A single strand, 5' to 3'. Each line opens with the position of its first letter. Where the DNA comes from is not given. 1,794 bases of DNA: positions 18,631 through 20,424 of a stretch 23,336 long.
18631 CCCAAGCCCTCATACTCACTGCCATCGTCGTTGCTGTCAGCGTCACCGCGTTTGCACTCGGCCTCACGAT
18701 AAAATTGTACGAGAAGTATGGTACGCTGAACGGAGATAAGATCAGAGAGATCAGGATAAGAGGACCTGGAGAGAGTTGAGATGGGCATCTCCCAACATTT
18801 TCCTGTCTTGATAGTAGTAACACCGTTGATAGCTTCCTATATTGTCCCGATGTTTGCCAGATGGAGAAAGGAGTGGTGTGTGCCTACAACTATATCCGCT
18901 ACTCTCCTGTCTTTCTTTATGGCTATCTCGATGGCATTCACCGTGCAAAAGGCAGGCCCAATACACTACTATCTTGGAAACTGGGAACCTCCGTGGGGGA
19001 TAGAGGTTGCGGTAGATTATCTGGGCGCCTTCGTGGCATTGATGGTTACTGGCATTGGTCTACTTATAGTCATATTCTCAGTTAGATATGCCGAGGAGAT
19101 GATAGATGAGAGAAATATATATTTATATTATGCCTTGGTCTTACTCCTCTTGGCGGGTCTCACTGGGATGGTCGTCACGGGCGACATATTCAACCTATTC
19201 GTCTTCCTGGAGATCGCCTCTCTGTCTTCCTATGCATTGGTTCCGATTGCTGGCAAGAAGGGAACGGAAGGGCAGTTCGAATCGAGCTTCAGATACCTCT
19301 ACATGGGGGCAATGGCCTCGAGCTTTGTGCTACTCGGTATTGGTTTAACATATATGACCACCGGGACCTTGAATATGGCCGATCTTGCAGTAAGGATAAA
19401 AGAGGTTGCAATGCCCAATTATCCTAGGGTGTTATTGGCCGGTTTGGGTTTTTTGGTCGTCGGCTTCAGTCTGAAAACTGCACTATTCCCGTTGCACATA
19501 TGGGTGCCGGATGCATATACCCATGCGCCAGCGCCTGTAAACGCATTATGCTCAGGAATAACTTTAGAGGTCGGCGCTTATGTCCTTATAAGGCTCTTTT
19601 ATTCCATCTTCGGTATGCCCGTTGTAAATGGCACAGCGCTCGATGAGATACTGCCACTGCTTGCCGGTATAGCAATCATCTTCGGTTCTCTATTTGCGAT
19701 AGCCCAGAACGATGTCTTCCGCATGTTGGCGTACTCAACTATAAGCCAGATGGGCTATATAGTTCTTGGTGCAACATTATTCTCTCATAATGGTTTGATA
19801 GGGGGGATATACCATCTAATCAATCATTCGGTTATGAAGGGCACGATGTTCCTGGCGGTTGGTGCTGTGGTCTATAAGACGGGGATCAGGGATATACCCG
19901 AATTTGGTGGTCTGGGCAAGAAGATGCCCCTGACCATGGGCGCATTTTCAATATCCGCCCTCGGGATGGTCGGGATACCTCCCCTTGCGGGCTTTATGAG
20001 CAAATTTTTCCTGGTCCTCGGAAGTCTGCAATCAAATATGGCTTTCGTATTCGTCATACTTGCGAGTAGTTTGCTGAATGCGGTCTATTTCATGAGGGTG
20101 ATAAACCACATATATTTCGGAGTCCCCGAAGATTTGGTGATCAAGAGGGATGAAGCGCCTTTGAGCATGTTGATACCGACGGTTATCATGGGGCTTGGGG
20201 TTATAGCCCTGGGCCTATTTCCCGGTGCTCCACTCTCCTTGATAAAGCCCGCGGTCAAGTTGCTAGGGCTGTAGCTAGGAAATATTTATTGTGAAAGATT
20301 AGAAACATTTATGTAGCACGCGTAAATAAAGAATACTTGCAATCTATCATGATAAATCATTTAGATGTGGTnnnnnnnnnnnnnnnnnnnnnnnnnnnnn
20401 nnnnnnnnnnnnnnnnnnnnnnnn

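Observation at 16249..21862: Mrp/Mbh/Mbx-type membrane module (E-F-G-split B-C-D-D') without catalytic subunits, abutting an IS element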

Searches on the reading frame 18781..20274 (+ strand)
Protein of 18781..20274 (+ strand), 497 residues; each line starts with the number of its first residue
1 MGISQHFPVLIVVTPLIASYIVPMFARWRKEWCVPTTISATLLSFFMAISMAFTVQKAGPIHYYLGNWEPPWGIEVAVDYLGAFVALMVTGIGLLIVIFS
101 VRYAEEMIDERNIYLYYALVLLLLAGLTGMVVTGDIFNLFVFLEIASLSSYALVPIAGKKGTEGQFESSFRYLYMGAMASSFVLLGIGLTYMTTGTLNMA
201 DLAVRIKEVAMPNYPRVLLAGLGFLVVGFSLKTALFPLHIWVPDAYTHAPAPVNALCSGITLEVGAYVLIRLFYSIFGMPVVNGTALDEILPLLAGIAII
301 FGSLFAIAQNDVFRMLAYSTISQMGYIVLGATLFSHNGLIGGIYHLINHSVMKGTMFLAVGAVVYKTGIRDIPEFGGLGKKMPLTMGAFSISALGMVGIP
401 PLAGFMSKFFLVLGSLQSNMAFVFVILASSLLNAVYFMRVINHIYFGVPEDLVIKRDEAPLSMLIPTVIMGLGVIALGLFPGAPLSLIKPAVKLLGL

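Call 5: search_protein_families(library=pfam, proteins=[window:18781-20274:+], max_evalue=0.01)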
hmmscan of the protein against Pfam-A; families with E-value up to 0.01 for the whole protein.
window:18781-20274:+ (497 aa): 2 families
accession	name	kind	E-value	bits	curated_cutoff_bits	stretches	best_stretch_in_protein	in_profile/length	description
PF00361.26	Proton_antipo_M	-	1.3e-60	205.6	21.5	1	135-431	3-292/294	NADH:quinone oxidoreductase/Mrp antiporter, TM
PF00662.26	Proton_antipo_N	-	1.6e-05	25.2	24.5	1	75-105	12-42/51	NADH-Ubiquinone oxidoreductase (complex I), chain 5 N-terminus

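Call 6: search_protein_families(library=ncbifam, proteins=[window:18781-20274:+], max_evalue=0.01)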
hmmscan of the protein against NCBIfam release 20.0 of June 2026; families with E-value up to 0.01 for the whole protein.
window:18781-20274:+ (497 aa): 74 families (the best 25 are shown)
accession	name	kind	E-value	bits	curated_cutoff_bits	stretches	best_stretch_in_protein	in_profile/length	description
NF009305.0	PRK12662.1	equivalog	8.6e-109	364.5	700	1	4-489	2-483/492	putative monovalent cation/H+ antiporter subunit D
NF006240.0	PRK08376.1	subfamily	7e-103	345.3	662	1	5-495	4-507/521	putative monovalent cation/H+ antiporter subunit D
NF006241.0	PRK08377.1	equivalog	1.8e-102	343.9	645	1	7-491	4-473/494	NADH dehydrogenase subunit N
NF005818.0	PRK07691.1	equivalog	2.8e-92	310.2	586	1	9-489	7-477/496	Na+/H+ antiporter subunit D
NF009306.0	PRK12663.1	equivalog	2.2e-91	307.1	542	1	7-494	5-480/498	Na+/H+ antiporter subunit D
NF006236.0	PRK08375.1-1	equivalog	1.6e-81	274.8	663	1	5-489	6-489/493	putative monovalent cation/H+ antiporter subunit D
TIGR00944.1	2a6301s04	subfamily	1.6e-80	271.7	692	1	7-461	2-448/463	multicomponent K+/H+ antiporter, MrpD/PhaD subunit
NF006419.0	PRK08668.1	equivalog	3.1e-80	270.6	617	1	10-489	6-475/613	NADH dehydrogenase subunit M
NF009308.0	PRK12665.1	equivalog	1.9e-73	247.8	585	1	7-444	8-433/531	Na+/H+ antiporter subunit D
NF009309.0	PRK12666.1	equivalog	7.1e-73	246.1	476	1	4-482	4-492/529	monovalent cation/H+ antiporter subunit D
TIGR01770.1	NDH_I_N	subfamily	1.2e-69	235.5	332.6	1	6-482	4-469/472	NADH-quinone oxidoreductase subunit NuoN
NF005561.0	PRK07234.1-1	equivalog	1.8e-69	235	718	1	6-451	7-445/569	putative monovalent cation/H+ antiporter subunit D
TIGR01972.1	NDH_I_M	subfamily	5.7e-68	229.7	263.8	1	10-493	3-480/486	NADH-quinone oxidoreductase subunit M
NF006238.0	PRK08375.1-4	equivalog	6.7e-68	229.8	626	1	9-447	7-431/531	putative monovalent cation/H+ antiporter subunit D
NF006237.0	PRK08375.1-2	equivalog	1.9e-63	215.4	597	1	9-473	4-434/497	putative monovalent cation/H+ antiporter subunit D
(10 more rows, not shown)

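Call 24: search_solved_structures(query=window:18781-20274:+, max_evalue=1e-20)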
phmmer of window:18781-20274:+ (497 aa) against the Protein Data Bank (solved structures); distinct sequences matched with E-value up to 1e-20: 66 (the best 60 are shown).
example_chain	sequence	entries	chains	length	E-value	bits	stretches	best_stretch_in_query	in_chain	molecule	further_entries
6u8y_H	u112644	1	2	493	3.7e-77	263.7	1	8-483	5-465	NADH dehydrogenase subunit N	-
6cfw_H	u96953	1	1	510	1.4e-73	251.9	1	10-482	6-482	Monovalent cation/H+ antiporter subunit D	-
7qru_D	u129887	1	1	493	2.1e-67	231.6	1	9-478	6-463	Na+/H+ antiporter subunit D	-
6z16_D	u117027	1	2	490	1.4e-56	195.9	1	9-474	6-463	Multisubunit Na+/H+ antiporter, D subunit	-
7qru_A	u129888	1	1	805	3.6e-46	161.6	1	12-493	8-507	Na+/H+ antiporter subunit A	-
7d3u_D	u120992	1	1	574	1.5e-45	159.5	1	10-450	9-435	Monovalent Na+/H+ antiporter subunit D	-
6u8y_X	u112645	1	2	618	8e-44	153.8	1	11-483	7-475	NADH dehydrogenase subunit M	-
6z16_A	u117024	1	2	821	5.8e-41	144.4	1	14-492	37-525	Multisubunit Na+/H+ antiporter, A subunit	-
6tjv_D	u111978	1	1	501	3.7e-40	141.8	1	9-481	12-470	NADH dehydrogenase subunit 4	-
7ar7_N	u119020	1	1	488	1.2e-38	136.8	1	112-456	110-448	NADH-ubiquinone oxidoreductase chain 2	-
7a23_I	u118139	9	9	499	2.1e-38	136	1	112-456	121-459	Nad2m | NADH-ubiquinone oxidoreductase chain 2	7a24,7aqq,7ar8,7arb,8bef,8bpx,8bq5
8e73_2M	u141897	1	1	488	1.8e-37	132.9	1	106-456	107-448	Nad2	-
6hum_F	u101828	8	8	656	5.1e-37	131.4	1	7-445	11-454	NADH dehydrogenase subunit 5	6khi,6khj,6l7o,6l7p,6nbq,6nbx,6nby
8e9g_L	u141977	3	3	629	2.2e-36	129.3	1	10-478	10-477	NADH-quinone oxidoreductase, L subunit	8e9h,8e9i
7wff_B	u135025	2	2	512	2.7e-36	129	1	94-452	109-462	NAD(P)H-quinone oxidoreductase subunit 2, chloroplastic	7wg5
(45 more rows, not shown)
